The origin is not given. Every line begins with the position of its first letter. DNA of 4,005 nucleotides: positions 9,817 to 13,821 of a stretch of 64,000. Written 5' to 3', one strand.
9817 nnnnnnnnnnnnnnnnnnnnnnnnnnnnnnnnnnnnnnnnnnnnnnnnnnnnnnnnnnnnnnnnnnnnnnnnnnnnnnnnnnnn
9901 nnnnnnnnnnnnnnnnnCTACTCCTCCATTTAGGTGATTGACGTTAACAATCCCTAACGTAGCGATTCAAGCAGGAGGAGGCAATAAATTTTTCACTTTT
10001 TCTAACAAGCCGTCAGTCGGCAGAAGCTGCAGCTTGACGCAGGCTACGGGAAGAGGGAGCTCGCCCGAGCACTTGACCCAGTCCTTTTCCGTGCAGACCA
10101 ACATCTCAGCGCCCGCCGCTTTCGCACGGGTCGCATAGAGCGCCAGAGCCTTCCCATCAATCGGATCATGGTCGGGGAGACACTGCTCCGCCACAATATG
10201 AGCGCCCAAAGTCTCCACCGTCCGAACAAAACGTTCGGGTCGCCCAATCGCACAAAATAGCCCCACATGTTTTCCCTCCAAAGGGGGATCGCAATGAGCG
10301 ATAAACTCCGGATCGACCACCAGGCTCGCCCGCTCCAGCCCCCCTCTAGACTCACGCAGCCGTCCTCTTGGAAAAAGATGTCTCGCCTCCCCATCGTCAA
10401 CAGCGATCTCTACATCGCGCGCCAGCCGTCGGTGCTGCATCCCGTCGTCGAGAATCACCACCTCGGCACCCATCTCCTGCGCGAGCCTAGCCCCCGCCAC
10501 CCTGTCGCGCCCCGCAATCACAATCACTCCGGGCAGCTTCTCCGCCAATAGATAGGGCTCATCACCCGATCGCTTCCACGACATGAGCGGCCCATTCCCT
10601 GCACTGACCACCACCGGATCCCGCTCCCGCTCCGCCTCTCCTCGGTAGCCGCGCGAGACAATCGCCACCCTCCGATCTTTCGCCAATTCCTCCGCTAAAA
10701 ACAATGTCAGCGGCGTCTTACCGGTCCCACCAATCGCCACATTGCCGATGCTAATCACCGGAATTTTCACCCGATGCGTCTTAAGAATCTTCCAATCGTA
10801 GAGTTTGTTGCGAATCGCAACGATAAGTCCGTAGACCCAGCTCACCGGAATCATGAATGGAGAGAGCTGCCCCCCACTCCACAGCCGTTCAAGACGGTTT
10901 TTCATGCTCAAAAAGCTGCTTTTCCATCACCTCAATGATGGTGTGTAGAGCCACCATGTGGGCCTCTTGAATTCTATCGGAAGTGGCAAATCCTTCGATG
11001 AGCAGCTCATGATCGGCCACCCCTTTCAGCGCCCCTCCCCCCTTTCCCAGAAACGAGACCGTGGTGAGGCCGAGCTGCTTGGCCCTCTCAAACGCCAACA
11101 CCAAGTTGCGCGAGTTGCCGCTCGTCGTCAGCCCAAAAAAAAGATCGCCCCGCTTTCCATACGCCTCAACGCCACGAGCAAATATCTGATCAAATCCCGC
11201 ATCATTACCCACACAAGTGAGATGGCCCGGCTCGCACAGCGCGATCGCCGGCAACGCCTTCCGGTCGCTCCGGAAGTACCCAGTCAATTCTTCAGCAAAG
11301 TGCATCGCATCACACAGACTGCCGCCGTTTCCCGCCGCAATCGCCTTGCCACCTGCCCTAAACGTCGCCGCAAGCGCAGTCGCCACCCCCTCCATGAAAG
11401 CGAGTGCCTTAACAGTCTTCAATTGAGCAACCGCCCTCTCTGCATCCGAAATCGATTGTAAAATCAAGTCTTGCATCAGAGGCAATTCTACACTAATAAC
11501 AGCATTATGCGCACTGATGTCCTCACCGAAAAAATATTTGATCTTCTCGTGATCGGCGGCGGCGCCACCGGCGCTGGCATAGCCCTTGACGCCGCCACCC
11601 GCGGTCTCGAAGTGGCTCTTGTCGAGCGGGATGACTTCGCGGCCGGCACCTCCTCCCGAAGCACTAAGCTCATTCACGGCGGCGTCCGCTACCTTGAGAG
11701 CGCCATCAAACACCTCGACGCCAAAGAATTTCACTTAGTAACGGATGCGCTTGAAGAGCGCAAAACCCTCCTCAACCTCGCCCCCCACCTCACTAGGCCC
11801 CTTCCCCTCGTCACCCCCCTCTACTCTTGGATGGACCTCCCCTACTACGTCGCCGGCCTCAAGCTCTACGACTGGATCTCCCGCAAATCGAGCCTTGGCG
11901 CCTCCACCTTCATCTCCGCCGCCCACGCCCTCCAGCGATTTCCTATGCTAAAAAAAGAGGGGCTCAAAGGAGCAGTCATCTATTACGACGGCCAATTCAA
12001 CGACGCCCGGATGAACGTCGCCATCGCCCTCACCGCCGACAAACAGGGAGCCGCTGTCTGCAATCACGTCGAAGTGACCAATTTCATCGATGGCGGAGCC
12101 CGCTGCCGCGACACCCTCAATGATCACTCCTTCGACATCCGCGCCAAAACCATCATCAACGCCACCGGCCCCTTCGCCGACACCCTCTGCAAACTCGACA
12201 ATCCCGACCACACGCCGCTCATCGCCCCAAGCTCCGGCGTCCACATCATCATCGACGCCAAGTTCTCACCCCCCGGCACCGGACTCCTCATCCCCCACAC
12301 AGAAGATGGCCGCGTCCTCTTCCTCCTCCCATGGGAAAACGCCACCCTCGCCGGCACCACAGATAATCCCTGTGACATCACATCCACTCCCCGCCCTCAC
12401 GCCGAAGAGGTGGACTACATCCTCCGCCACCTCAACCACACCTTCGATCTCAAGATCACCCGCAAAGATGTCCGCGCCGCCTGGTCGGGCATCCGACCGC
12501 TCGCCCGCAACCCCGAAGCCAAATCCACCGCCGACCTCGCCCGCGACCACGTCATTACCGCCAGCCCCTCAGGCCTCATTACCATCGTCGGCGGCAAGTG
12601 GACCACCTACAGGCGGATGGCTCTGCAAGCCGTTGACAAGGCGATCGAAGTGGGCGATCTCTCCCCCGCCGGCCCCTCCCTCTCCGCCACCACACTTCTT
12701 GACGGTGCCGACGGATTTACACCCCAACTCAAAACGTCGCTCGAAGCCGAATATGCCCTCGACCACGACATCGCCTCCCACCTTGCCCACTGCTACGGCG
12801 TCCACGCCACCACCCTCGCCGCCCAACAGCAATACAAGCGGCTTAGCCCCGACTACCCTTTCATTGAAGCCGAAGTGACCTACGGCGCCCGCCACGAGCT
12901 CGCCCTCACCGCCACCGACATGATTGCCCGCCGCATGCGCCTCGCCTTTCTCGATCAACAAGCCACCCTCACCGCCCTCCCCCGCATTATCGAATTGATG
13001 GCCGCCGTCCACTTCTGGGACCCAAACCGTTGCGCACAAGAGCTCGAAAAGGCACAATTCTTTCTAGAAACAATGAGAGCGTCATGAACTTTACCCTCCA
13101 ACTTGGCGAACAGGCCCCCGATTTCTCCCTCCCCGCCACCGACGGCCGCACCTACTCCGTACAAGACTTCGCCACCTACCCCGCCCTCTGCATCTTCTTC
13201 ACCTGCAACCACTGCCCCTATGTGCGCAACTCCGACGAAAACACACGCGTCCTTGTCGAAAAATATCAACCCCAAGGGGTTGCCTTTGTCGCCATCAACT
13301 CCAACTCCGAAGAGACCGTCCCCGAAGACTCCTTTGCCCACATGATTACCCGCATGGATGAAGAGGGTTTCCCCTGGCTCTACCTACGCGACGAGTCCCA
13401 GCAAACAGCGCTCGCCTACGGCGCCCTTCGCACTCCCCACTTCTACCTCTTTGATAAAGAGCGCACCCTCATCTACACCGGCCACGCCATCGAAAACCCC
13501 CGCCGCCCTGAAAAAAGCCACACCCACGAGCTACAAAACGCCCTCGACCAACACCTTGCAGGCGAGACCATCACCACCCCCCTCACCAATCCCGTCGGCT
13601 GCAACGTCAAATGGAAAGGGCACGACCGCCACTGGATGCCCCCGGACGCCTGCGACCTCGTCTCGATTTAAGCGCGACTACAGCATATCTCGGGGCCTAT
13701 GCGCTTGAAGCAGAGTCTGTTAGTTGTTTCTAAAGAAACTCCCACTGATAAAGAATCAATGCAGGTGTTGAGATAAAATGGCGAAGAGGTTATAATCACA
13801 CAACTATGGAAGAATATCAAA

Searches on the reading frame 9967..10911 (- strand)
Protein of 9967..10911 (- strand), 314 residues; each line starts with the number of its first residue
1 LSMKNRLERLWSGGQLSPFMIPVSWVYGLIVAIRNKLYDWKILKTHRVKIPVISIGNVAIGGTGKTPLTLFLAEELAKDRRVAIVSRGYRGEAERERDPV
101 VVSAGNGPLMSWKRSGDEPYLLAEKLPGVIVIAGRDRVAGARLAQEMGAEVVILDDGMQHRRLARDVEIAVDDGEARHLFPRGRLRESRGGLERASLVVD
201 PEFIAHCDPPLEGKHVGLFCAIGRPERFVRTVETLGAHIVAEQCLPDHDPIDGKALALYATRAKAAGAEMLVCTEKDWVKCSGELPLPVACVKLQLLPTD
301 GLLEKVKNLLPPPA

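Call 60: search_protein_families(library=pfam, proteins=[window:9967-10911:-], max_evalue=0.0001)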
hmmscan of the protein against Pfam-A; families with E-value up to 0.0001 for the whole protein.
window:9967-10911:- (314 aa): 1 family
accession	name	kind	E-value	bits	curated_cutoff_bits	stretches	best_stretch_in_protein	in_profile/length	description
PF02606.20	LpxK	-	7.8e-78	262.3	27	2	18-199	3-183/328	Tetraacyldisaccharide-1-P 4'-kinase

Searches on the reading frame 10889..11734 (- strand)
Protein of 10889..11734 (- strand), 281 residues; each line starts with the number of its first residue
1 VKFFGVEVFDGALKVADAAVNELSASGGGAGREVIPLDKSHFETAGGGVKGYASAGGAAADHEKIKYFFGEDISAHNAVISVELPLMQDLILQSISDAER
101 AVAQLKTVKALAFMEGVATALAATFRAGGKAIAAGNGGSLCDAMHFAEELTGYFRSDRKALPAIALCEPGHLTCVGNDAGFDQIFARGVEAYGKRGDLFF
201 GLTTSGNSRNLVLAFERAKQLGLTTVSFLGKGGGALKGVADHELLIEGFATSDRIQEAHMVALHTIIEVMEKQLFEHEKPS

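Call 60: search_protein_families(library=pfam, proteins=[window:10889-11734:-], max_evalue=0.0001)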
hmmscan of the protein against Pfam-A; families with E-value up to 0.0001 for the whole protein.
window:10889-11734:- (281 aa): 1 family
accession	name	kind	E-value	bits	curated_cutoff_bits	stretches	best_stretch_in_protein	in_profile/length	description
PF13580.11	SIS_2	-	1.4e-17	64.4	27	1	114-229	21-137/138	SIS domain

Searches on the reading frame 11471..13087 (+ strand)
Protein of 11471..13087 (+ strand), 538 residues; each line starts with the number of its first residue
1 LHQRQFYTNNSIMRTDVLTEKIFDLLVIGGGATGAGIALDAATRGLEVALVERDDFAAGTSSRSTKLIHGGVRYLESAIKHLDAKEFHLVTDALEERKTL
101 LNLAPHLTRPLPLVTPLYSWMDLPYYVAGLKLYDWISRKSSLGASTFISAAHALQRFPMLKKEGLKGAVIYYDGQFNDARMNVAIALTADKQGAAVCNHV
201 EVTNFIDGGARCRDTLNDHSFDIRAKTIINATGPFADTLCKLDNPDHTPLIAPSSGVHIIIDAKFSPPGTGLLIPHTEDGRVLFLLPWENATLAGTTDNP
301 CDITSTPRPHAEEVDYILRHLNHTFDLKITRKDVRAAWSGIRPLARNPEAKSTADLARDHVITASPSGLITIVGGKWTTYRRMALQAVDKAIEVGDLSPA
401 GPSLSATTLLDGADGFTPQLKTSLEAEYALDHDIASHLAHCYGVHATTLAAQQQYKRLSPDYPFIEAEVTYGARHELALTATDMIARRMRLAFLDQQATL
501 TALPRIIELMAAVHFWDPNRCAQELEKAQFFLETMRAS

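Call 60: search_protein_families(library=pfam, proteins=[window:11471-13087:+], max_evalue=0.0001)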
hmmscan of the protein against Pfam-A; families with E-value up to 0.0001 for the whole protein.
window:11471-13087:+ (538 aa): 3 families
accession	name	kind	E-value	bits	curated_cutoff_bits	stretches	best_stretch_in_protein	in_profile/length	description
PF01266.30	DAO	-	2.8e-57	195.3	27.9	1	24-381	1-353/353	FAD dependent oxidoreductase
PF16901.10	DAO_C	-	4.4e-33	114.3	31.4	1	406-520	4-125/126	C-terminal domain of alpha-glycerophosphate oxidase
PF12831.13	FAD_oxidored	-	5.1e-06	26.5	27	1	24-65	1-42/416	FAD dependent oxidoreductase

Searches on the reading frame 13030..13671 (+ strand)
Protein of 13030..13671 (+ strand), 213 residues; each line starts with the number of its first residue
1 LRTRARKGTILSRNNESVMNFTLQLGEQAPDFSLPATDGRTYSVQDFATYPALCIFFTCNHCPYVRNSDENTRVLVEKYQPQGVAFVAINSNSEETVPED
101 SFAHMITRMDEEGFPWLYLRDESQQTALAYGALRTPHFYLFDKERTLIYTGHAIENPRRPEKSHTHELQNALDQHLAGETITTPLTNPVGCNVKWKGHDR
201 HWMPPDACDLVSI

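Call 60: search_protein_families(library=pfam, proteins=[window:13030-13671:+], max_evalue=0.0001)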
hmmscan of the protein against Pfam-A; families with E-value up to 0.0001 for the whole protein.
window:13030-13671:+ (213 aa): 2 families
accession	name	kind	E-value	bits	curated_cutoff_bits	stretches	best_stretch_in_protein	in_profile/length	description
PF08534.16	Redoxin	-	7.6e-20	71.6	26.6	1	25-158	2-139/148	Redoxin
PF00578.27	AhpC-TSA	-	6e-17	62.2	26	1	26-149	2-123/124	AhpC/TSA family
